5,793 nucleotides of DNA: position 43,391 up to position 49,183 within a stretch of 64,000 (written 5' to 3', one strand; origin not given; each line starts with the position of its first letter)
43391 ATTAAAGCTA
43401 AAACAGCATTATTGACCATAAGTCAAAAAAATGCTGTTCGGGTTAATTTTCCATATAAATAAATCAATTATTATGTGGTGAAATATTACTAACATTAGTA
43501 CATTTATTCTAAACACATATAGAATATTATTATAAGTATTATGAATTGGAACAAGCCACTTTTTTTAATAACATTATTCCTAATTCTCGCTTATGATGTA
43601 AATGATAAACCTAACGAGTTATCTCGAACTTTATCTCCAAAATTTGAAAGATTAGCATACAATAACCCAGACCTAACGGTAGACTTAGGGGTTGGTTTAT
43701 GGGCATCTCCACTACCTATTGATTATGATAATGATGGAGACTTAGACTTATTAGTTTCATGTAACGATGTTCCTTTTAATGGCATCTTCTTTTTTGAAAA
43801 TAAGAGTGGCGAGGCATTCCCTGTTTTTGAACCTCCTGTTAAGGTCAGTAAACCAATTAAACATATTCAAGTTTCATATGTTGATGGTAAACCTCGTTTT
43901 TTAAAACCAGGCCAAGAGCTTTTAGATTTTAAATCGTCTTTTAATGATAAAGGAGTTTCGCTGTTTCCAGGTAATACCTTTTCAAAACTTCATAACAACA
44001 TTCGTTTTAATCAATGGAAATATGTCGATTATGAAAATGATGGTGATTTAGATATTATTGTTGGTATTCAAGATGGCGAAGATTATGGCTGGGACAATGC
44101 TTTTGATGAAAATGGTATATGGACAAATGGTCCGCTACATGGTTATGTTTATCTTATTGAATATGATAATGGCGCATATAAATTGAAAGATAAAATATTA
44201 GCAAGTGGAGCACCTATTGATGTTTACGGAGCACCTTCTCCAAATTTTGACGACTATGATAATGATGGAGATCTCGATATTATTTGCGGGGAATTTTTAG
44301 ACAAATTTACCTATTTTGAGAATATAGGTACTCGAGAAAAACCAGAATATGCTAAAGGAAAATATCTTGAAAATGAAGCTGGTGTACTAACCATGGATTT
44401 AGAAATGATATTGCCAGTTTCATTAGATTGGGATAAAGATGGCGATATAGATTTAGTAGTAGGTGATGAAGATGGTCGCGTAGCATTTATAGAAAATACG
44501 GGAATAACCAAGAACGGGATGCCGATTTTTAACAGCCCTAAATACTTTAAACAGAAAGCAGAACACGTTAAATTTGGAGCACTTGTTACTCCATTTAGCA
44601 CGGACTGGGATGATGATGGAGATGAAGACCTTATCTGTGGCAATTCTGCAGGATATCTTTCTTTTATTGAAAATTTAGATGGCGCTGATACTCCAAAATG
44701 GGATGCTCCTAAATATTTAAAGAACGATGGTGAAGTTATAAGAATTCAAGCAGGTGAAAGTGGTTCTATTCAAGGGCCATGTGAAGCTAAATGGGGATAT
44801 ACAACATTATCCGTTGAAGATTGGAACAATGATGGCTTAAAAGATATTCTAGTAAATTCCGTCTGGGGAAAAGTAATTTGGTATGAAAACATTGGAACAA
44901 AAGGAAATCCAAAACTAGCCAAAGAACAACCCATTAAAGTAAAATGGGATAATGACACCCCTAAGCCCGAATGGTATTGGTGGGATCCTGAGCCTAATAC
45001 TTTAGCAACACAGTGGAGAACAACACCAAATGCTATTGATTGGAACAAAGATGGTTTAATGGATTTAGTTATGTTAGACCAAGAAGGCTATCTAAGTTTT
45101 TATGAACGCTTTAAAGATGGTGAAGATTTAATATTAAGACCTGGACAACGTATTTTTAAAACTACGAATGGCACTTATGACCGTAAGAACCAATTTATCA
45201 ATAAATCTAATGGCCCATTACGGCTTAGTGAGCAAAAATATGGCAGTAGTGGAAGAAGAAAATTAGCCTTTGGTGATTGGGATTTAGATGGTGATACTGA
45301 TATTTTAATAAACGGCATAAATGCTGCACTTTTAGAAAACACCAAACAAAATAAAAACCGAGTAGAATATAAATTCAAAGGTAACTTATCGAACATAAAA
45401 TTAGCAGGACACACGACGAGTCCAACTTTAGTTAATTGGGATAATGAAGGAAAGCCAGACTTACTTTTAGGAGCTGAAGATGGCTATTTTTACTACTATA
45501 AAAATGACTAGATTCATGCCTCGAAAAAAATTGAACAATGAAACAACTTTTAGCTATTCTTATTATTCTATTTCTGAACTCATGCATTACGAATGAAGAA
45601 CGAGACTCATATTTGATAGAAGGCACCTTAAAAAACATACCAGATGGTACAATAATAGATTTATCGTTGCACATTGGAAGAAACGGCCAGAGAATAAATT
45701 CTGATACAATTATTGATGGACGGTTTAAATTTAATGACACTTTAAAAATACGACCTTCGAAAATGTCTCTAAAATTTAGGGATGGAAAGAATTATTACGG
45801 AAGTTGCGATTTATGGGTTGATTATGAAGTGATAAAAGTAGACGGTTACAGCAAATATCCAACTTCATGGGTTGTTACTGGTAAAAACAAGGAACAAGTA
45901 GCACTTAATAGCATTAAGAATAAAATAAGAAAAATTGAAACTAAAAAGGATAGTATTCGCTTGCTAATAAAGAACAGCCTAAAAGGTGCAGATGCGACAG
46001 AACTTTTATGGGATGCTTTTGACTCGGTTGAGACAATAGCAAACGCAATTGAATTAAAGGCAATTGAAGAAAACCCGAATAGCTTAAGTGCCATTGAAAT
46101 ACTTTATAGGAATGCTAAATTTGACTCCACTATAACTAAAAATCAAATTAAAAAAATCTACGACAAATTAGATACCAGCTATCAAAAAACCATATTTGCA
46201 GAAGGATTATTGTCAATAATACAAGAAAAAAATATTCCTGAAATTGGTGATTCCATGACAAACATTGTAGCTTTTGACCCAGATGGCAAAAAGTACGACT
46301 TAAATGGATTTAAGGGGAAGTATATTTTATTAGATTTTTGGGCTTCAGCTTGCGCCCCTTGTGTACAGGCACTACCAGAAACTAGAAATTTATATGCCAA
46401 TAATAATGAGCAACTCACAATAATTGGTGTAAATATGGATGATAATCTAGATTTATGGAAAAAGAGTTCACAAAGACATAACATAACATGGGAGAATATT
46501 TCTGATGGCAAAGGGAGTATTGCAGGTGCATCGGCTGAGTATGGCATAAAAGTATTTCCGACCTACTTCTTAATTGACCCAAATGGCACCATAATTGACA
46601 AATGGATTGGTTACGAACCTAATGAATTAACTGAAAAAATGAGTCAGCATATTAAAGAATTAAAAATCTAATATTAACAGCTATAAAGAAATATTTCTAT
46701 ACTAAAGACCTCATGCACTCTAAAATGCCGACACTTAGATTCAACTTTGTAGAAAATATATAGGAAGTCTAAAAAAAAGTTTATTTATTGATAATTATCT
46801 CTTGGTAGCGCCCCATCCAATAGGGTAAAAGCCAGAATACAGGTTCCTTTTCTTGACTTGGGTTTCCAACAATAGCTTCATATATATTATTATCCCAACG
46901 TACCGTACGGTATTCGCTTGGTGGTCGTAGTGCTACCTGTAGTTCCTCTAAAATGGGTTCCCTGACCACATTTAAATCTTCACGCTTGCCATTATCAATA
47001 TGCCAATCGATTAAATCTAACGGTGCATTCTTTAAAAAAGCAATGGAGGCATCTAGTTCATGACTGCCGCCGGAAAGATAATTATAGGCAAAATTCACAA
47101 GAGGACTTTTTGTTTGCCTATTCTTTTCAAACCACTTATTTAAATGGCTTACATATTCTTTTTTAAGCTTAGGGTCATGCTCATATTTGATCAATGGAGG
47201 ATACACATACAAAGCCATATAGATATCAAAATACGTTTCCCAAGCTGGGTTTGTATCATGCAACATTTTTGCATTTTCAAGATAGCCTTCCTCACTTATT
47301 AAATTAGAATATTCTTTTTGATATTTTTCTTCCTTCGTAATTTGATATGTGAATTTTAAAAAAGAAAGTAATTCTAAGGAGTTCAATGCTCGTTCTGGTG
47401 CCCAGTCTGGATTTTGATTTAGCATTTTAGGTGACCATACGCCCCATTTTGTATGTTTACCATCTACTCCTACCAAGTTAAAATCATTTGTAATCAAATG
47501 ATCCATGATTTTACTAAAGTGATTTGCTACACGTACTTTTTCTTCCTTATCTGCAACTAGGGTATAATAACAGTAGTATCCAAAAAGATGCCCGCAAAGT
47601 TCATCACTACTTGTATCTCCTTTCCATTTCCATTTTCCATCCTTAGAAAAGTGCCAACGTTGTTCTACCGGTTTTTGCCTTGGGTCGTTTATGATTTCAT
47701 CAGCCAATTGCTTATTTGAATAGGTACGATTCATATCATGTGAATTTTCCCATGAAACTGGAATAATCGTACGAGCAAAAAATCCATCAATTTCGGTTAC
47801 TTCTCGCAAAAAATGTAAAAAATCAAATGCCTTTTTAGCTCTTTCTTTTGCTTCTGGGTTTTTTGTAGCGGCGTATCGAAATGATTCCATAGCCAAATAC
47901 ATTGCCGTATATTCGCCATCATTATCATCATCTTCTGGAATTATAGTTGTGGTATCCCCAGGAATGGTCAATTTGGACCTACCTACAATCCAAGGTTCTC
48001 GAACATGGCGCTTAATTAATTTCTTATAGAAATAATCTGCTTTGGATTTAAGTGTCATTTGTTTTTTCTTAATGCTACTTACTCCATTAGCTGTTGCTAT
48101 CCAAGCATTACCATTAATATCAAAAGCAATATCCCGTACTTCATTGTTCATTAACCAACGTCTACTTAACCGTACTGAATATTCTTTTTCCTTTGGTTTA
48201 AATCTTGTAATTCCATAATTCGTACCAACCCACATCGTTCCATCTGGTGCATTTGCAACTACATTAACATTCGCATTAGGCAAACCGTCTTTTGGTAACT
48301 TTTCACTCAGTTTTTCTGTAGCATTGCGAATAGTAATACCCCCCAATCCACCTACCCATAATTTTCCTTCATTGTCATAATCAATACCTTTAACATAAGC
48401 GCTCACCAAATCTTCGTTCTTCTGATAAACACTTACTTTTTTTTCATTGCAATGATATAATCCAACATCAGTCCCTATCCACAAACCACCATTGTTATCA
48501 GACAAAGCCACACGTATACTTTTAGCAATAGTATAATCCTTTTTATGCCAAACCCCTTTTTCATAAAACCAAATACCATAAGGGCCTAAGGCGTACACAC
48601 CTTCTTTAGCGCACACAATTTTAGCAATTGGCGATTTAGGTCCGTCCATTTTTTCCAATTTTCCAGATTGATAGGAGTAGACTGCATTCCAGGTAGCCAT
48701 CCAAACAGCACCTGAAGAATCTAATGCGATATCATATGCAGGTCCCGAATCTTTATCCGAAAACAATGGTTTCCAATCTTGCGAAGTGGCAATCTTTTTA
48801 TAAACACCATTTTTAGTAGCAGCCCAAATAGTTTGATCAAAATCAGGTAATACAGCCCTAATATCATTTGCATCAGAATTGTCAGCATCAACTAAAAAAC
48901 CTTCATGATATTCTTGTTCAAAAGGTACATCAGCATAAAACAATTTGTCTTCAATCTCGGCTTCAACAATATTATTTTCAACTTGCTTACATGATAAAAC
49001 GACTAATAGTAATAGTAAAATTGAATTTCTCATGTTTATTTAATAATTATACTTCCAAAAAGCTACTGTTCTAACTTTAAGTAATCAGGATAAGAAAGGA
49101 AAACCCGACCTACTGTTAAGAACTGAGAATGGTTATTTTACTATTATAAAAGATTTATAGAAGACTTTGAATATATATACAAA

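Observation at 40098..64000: Large atypical SusCD locus pointing to a phosphorylated glycan or keto-deoxy sugar-acid substrate, dominated by unknown proteins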

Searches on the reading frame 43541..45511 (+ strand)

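Call 4: search_protein_families(library=pfam, proteins=[window:43541-45511:+], max_evalue=0.01)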
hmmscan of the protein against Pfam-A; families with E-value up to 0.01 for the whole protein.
window:43541-45511:+ (656 aa): 2 families
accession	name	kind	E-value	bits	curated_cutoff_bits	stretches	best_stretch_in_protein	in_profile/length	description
PF13517.12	FG-GAP_3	-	4.6e-25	88.4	26.9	1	427-510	1-60/61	FG-GAP-like repeat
PF14783.12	BBS2_Mid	-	0.00029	21.4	27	0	295-321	5-31/108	Ciliary BBSome complex subunit 2, middle region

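Call 6: search_protein_families(library=ncbifam, proteins=[window:43541-45511:+], max_evalue=0.001)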
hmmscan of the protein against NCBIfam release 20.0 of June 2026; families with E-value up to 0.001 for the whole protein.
window:43541-45511:+ (656 aa): 0 families

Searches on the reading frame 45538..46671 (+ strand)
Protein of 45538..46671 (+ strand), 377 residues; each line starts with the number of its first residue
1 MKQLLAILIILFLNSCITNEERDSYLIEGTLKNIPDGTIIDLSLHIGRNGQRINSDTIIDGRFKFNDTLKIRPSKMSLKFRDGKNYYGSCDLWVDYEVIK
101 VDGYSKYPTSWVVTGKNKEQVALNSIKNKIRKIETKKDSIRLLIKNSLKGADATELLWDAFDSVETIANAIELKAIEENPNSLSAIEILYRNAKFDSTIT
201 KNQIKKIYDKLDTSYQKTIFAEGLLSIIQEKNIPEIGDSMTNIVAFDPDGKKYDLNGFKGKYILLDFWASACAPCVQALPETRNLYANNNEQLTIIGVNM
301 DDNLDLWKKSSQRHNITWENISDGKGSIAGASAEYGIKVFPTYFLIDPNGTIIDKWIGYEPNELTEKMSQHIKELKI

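Call 4: search_protein_families(library=pfam, proteins=[window:45538-46671:+], max_evalue=0.01)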
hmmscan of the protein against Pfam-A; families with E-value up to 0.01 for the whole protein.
window:45538-46671:+ (377 aa): 6 families
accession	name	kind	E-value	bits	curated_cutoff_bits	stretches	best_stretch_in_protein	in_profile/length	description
PF13905.12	Thioredoxin_8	-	1.7e-16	60.8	27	1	260-352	1-94/94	Thioredoxin-like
PF08534.16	Redoxin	-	2.1e-15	57.2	26.6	1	237-363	3-139/148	Redoxin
PF00578.27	AhpC-TSA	-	9.2e-15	55.1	26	1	236-353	1-122/124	AhpC/TSA family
PF00085.26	Thioredoxin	-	1.4e-07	31.9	23.5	1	261-309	19-67/103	Thioredoxin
PF13098.12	Thioredoxin_2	-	2.1e-07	31.6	27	1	259-364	4-99/104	Thioredoxin-like domain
PF14289.11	DUF4369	-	4.7e-05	24.3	25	1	25-116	1-85/91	Domain of unknown function (DUF4369)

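Call 6: search_protein_families(library=ncbifam, proteins=[window:45538-46671:+], max_evalue=0.001)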
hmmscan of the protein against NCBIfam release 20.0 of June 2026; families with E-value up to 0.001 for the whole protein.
window:45538-46671:+ (377 aa): 12 families
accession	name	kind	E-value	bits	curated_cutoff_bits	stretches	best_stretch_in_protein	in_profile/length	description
NF002854.0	PRK03147.1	subfamily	4.8e-21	75.4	170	1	227-373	29-173/176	thiol-disulfide oxidoreductase ResA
NF047696.1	ThlDiSintTplARhiz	equivalog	6e-10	39.2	230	1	240-353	77-194/219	thiol:disulfide interchange protein TlpA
NF041202.1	StoA_CxxC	exception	1.5e-09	37.9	210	1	259-358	51-150/163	endospore biogenesis thiol-disulfide oxidoreductase StoA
TIGR01068.1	thioredoxin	equivalog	1e-08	35.3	96.8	1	261-307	15-61/101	thioredoxin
TIGR00385.1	dsbE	subfamily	2.9e-08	33.5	123.15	1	258-362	61-160/173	DsbE family thiol:disulfide interchange protein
NF047697.1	ThioredTrxAClost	equivalog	2.8e-05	24.3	140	1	261-303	18-60/105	thioredoxin TrxA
NF006898.0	PRK09381.1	equivalog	5.1e-05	23.6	138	0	262-306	23-67/109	thioredoxin TrxA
NF010625.0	PRK14018.1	equivalog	8.5e-05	21.2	522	1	259-353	55-153/521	bifunctional peptide-methionine (S)-S-oxide reductase MsrA/peptide-methionine (R)-S-oxide reductase MsrB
NF053650.1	PerredPrxQDein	equivalog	9.3e-05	22.4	260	1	246-373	7-143/148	thioredoxin-dependent peroxiredoxin PrxQ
NF008229.0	PRK10996.1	equivalog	0.00012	21.8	125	0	262-307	54-99/141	thioredoxin TrxC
NF041054.1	WAxxUGC_long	equivalog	0.00013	21.4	300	1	243-353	87-195/354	ResA-like WAxxUGC motif-containing protein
NF006960.0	PRK09437.1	equivalog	0.0002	21.3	140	1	236-340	6-111/156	thioredoxin-dependent thiol peroxidase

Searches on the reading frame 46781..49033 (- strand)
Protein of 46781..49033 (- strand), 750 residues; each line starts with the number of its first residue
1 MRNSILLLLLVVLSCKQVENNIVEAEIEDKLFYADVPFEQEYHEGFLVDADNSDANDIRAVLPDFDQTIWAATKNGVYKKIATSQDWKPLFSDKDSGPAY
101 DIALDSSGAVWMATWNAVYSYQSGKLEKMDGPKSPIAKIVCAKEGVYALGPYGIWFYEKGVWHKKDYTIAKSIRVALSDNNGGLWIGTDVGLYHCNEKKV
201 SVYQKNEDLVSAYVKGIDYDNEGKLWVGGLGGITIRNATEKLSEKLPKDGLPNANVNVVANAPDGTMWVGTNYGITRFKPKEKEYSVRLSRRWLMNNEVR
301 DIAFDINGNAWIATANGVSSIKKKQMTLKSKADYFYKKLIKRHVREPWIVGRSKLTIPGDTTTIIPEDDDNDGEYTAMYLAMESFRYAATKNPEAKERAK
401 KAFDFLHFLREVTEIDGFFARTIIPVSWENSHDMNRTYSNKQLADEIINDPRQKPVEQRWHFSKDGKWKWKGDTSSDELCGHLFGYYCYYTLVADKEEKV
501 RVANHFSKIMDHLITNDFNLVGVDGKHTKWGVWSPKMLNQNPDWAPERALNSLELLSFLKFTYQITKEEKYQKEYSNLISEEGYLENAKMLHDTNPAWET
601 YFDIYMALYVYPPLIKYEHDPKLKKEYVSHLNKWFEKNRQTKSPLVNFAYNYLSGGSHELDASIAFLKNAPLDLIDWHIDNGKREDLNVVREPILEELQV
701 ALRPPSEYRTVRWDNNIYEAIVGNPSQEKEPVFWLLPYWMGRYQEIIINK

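Call 4: search_protein_families(library=pfam, proteins=[window:46781-49033:-], max_evalue=0.01)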
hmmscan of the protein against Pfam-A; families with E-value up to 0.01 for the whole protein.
window:46781-49033:- (750 aa): 2 families
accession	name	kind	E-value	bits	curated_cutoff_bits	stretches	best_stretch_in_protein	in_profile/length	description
PF07494.17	Reg_prop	-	5e-18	63.3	20.4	1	250-272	1-23/24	Two component regulator propeller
PF08450.18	SGL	-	0.0022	18.1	26.3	0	255-316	42-105/246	SMP-30/Gluconolactonase/LRE-like region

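Call 6: search_protein_families(library=ncbifam, proteins=[window:46781-49033:-], max_evalue=0.001)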
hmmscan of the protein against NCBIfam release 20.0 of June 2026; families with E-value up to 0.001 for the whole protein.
window:46781-49033:- (750 aa): 1 family
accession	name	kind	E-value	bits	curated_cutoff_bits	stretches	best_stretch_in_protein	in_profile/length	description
NF052228.1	T9SS_PorZ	equivalog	2e-09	36.5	260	1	200-332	419-567/757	type IX secretion system anionic LPS delivery protein PorZ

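Call 46: search_solved_structures(query=window:46781-49033:-, max_evalue=1)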
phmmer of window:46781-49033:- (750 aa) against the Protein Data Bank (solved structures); distinct sequences matched with E-value up to 1: 6.
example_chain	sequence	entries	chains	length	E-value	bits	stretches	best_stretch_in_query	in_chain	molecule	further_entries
3v9f_A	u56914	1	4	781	5.4e-25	90.9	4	172-320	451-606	Two-component system sensor histidine kinase/response regulator, hybrid (One-component sys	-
4a2l_A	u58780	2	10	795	1.7e-23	86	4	179-281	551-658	TWO-COMPONENT SYSTEM SENSOR HISTIDINE KINASE/RESPONSE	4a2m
3ott_A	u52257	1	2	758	1.5e-15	59.7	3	203-329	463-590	Two-component system sensor histidine kinase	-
3va6_A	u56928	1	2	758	1.5e-15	59.7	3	203-329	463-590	Two-component system sensor histidine kinase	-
5m2o_A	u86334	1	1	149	0.46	11.8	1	232-273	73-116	Putative cellulosomal scaffoldin protein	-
5aoz_A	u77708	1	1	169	0.58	11.5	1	232-273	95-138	PUTATIVE CELLULOSOMAL SCAFFOLDIN PROTEIN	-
